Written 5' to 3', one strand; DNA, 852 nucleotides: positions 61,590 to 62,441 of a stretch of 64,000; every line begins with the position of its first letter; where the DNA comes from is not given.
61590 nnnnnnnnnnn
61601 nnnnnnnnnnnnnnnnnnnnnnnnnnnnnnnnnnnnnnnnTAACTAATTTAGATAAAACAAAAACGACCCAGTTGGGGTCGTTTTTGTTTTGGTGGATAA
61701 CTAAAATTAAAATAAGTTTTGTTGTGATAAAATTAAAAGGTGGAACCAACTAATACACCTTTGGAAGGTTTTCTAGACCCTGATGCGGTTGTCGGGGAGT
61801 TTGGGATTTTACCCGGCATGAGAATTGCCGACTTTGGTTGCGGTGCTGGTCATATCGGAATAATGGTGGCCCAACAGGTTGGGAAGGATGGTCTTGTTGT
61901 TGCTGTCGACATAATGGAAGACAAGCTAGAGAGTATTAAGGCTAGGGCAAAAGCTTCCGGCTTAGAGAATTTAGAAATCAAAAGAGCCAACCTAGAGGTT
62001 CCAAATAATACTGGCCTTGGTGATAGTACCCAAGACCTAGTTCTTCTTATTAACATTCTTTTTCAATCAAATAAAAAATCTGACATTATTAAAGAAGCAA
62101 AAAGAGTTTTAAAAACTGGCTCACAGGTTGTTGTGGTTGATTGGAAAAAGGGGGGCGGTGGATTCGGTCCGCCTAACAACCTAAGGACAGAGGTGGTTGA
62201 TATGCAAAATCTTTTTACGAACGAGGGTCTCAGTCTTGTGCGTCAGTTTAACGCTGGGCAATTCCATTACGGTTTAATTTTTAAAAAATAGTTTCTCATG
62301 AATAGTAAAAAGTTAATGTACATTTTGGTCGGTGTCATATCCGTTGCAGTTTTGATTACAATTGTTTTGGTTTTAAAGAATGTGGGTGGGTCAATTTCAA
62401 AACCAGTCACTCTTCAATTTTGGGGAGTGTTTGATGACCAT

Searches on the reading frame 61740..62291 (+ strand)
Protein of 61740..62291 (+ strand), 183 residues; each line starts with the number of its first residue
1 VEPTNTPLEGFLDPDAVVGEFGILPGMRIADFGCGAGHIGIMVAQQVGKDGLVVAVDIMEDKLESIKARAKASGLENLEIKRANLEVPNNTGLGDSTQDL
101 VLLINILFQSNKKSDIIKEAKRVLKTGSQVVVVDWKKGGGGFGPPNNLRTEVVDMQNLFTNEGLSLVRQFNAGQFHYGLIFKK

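Call 8: search_protein_families(library=pfam, proteins=[window:61740-62291:+], max_evalue=1)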
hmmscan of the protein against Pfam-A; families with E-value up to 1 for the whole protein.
window:61740-62291:+ (183 aa): 23 families
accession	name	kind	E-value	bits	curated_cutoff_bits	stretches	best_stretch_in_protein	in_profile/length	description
PF13847.12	Methyltransf_31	-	5.5e-19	68.7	27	1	25-136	3-113/145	Methyltransferase domain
PF13649.12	Methyltransf_25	-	6.4e-13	49.6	27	1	29-127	1-96/97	Methyltransferase domain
PF01209.24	Ubie_methyltran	-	2.7e-11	43.7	20.1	1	23-135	45-154/233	ubiE/COQ5 methyltransferase family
PF08241.18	Methyltransf_11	-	6.2e-11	43.2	21.2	1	31-131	2-94/95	Methyltransferase domain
PF05175.20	MTS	-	1.7e-09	37.9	23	1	28-134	34-140/170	Methyltransferase small domain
PF08242.18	Methyltransf_12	-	2.9e-08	34.7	30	1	31-127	2-95/98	Methyltransferase domain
PF01135.25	PCMT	-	2.2e-06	28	20.3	1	23-82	71-130/210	Protein-L-isoaspartate(D-aspartate) O-methyltransferase (PCMT)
PF13679.12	Methyltransf_32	-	4.5e-05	23.9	27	1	27-87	27-91/143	Methyltransferase domain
PF10294.15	Methyltransf_16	-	0.00054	20.2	21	1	27-133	48-156/174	Lysine methyltransferase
PF02390.23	Methyltransf_4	-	0.0009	19.2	24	1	29-84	5-59/173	Putative methyltransferase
PF01728.25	FtsJ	-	0.0012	19.2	24.1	1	20-88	15-83/181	FtsJ-like methyltransferase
PF05148.21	Methyltransf_8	-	0.0049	17.2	27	1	89-133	114-157/219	Hypothetical methyltransferase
PF13489.12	Methyltransf_23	-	0.0064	16.7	27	1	25-136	22-120/164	Methyltransferase domain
PF02254.24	TrkA_N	-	0.0095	16.7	23.8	1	34-69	4-40/116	TrkA-N domain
PF24675.1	NpmA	-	0.012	15.4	60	1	30-86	28-87/214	16S rRNA (adenine(1408)-N(1))-methyltransferase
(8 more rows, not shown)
